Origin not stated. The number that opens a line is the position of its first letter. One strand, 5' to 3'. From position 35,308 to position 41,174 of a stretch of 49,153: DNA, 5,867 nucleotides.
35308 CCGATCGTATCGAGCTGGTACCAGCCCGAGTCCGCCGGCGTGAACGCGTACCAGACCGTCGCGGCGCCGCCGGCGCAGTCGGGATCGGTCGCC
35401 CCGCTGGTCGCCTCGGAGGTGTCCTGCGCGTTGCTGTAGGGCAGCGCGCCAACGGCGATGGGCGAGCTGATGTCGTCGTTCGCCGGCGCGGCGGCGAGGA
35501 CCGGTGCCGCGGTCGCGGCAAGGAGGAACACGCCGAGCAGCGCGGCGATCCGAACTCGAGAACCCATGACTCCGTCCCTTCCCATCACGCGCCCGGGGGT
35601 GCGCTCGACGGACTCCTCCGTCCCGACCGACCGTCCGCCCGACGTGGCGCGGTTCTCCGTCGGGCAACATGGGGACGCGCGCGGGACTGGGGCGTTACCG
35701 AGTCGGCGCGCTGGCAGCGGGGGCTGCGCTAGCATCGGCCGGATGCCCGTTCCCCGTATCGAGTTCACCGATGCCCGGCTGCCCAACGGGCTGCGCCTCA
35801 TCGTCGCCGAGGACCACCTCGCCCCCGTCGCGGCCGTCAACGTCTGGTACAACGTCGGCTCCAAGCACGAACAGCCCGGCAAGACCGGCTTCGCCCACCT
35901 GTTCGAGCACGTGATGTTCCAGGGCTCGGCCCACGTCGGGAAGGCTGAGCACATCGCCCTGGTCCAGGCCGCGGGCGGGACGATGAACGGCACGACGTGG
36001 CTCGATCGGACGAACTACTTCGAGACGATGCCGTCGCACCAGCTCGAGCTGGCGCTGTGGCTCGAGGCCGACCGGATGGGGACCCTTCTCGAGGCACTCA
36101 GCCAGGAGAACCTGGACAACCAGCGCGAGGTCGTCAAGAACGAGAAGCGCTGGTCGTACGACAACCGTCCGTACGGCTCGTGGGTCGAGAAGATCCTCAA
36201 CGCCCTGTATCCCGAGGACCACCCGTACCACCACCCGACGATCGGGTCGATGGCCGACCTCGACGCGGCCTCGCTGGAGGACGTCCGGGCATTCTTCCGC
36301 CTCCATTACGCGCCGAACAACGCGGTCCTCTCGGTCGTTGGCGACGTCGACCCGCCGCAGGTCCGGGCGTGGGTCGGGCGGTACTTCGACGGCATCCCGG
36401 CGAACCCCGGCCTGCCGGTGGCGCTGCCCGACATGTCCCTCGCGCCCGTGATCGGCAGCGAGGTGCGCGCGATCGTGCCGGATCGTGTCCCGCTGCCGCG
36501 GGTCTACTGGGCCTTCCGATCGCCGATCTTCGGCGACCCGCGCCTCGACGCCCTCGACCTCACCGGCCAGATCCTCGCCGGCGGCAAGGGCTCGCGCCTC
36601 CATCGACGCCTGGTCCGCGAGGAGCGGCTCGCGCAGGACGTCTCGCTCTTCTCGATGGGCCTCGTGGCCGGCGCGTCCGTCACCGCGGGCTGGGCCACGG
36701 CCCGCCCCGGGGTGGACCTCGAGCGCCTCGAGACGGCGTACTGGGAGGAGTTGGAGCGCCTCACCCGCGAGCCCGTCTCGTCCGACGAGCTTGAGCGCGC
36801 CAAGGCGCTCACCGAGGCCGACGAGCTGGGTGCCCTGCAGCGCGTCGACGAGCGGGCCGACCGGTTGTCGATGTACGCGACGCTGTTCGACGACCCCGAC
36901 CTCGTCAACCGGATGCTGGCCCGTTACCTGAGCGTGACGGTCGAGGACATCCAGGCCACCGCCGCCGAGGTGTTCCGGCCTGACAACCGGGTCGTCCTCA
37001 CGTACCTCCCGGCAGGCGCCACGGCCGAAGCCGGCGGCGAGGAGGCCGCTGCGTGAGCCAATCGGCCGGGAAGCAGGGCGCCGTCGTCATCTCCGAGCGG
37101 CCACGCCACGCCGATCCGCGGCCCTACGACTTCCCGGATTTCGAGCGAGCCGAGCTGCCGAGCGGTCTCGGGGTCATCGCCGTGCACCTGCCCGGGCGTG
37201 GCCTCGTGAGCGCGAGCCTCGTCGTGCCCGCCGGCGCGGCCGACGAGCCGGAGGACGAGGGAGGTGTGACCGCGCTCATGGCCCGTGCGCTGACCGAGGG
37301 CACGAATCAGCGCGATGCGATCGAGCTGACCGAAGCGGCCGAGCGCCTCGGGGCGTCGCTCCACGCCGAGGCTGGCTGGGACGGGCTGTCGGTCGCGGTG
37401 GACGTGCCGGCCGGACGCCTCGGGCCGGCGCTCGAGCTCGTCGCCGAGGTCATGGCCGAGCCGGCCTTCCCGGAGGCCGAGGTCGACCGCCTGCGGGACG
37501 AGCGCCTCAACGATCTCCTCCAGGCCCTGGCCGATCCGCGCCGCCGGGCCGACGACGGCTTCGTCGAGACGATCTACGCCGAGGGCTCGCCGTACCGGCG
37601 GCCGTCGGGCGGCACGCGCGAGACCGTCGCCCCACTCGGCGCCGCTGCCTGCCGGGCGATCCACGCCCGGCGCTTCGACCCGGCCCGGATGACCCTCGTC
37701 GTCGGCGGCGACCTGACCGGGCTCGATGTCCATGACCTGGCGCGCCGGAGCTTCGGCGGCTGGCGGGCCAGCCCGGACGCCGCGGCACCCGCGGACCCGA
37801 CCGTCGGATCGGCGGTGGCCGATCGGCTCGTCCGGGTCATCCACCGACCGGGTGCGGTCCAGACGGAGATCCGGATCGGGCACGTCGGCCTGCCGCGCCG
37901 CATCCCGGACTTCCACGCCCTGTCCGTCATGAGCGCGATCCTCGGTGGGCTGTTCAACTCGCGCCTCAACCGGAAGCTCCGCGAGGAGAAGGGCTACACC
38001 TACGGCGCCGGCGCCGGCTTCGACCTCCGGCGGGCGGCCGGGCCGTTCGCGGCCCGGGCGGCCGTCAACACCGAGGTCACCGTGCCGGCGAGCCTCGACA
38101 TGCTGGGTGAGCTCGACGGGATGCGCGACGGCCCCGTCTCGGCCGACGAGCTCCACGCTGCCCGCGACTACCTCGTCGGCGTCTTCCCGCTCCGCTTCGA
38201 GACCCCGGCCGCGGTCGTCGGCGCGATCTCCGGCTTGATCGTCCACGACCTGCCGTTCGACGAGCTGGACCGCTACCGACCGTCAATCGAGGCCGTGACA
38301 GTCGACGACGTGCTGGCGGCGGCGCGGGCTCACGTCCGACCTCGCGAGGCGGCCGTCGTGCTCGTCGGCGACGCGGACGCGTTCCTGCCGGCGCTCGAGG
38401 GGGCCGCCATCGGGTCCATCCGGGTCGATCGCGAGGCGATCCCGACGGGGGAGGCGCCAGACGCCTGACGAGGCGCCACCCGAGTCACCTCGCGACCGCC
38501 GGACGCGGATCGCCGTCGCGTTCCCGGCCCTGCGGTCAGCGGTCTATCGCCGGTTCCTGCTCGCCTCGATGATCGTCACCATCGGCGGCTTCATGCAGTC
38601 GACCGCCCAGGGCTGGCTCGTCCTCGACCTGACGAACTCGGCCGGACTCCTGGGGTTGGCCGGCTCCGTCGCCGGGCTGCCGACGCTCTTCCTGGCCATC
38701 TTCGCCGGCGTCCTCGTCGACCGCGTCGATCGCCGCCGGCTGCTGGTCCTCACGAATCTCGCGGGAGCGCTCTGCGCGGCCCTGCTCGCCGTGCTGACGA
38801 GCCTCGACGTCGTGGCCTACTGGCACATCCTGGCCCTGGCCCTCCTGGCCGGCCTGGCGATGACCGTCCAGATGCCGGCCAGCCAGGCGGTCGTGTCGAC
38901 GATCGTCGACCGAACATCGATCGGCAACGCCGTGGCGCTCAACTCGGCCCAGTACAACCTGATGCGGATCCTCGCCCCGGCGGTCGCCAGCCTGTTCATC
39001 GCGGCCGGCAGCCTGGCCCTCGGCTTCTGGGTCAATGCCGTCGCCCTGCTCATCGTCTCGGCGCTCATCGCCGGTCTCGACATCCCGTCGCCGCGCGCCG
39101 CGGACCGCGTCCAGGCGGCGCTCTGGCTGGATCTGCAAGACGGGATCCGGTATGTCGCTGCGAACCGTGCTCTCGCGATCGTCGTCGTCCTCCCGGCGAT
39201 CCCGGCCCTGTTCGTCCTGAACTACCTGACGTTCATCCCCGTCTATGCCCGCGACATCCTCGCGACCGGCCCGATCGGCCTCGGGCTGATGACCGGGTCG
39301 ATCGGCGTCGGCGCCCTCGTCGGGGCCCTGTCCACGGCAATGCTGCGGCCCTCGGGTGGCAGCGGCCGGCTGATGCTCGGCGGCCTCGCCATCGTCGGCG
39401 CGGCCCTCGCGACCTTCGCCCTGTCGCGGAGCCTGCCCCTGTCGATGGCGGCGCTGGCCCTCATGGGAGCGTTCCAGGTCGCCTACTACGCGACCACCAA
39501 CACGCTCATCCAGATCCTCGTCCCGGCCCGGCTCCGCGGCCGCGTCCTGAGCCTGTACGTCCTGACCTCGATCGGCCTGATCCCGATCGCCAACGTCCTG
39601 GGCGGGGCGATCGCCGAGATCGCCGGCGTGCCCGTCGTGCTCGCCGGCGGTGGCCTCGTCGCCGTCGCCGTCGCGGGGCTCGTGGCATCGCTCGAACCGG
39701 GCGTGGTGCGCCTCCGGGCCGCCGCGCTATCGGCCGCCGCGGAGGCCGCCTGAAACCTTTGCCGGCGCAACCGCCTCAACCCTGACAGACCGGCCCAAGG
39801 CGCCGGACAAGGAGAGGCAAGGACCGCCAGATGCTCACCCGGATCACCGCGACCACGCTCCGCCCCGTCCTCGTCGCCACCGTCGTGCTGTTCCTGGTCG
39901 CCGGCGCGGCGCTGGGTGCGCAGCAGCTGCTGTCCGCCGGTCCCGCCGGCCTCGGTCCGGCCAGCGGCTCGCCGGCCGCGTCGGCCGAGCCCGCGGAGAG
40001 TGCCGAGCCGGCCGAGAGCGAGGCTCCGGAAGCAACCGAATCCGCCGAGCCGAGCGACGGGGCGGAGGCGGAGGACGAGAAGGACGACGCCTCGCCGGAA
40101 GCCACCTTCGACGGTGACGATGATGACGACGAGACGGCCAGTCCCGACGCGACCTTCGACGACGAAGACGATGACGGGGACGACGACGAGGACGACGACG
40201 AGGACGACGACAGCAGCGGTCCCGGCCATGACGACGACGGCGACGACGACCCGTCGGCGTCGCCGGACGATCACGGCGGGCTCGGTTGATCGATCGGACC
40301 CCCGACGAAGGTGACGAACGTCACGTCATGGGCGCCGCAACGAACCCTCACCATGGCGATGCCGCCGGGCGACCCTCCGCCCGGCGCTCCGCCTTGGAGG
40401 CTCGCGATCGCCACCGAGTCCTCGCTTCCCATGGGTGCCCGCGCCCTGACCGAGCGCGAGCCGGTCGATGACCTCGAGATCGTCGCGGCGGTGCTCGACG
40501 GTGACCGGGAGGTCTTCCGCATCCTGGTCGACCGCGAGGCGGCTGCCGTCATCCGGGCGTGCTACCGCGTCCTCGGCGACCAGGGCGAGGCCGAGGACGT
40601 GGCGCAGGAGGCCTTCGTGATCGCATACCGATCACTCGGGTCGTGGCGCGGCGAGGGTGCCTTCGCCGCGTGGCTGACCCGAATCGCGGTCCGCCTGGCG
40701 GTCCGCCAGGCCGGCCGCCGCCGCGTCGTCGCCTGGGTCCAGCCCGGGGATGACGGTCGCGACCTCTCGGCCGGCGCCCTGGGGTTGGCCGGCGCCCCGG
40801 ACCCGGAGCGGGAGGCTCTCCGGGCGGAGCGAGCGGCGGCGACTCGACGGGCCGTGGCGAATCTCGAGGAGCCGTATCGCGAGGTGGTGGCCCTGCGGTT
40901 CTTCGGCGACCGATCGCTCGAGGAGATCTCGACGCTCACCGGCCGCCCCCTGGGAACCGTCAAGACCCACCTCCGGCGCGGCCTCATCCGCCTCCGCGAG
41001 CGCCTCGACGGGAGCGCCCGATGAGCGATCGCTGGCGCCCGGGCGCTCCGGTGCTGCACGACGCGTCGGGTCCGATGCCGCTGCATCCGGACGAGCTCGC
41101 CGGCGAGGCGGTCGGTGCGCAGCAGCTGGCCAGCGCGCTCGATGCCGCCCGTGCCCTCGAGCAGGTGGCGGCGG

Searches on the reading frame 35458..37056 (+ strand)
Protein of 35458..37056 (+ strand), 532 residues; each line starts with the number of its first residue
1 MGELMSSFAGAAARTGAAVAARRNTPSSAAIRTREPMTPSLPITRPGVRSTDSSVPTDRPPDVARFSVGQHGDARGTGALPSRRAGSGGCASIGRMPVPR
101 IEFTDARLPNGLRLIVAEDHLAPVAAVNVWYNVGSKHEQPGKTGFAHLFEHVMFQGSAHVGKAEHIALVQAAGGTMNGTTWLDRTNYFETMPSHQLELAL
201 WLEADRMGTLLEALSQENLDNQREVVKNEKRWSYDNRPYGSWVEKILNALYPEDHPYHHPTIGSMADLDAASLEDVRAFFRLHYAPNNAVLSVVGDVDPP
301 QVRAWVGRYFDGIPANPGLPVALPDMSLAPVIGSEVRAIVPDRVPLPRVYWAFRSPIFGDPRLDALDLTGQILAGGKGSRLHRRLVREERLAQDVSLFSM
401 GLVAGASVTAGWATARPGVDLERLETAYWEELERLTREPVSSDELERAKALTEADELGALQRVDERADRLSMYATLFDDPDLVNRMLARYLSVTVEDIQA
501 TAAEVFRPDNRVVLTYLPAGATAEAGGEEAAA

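Call 30: search_protein_families(library=pfam, proteins=[window:35458-37056:+], max_evalue=0.0001)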
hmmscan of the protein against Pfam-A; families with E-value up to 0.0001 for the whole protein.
window:35458-37056:+ (532 aa): 2 families
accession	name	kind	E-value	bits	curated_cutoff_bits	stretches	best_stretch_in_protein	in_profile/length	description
PF05193.26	Peptidase_M16_C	-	1.1e-32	113.8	23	1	272-450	3-179/181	Peptidase M16 inactive domain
PF00675.25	Peptidase_M16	-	8.6e-16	58.6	22.3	1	115-230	3-116/149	Insulinase (Peptidase family M16)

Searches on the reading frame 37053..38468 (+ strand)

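Call 30: search_protein_families(library=pfam, proteins=[window:37053-38468:+], max_evalue=0.0001)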
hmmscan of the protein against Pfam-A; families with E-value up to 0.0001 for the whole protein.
window:37053-38468:+ (471 aa): 2 families
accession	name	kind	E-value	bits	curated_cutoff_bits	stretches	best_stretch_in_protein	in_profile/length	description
PF05193.26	Peptidase_M16_C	-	3.9e-27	95.7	23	1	201-372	8-179/181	Peptidase M16 inactive domain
PF00675.25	Peptidase_M16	-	8.5e-14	52.1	22.3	1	45-154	6-115/149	Insulinase (Peptidase family M16)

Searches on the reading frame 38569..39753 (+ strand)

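Call 30: search_protein_families(library=pfam, proteins=[window:38569-39753:+], max_evalue=0.0001)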
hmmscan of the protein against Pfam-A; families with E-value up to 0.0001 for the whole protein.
window:38569-39753:+ (394 aa): 2 families
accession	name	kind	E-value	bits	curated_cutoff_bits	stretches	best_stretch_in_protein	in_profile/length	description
PF05977.19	MFS_3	-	2e-55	188.7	27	1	2-371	21-391/524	Transmembrane secretion effector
PF07690.21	MFS_1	-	1.3e-33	116.8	33.4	2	2-332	7-337/347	Major Facilitator Superfamily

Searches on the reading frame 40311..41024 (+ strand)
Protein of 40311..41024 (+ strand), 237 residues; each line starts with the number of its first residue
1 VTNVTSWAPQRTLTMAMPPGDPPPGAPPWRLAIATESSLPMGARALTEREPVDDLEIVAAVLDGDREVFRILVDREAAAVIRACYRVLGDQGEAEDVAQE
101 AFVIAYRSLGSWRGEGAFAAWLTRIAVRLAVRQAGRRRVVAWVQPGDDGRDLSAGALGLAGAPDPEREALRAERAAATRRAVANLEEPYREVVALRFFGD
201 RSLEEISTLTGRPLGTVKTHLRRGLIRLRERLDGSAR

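Call 31: search_protein_families(library=pfam, proteins=[window:40311-41024:+], max_evalue=0.0001)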
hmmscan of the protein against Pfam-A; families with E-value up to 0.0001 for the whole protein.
window:40311-41024:+ (237 aa): 3 families
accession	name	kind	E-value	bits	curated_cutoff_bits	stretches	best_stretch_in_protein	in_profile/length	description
PF04542.20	Sigma70_r2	-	2.8e-15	56.3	24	1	72-137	1-68/71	Sigma-70 region 2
PF08281.18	Sigma70_r4_2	-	2.7e-12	46.6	25.7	1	178-228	4-54/54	Sigma-70, region 4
PF04545.22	Sigma70_r4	-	1.5e-09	37.7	24.1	1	183-230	3-50/50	Sigma-70, region 4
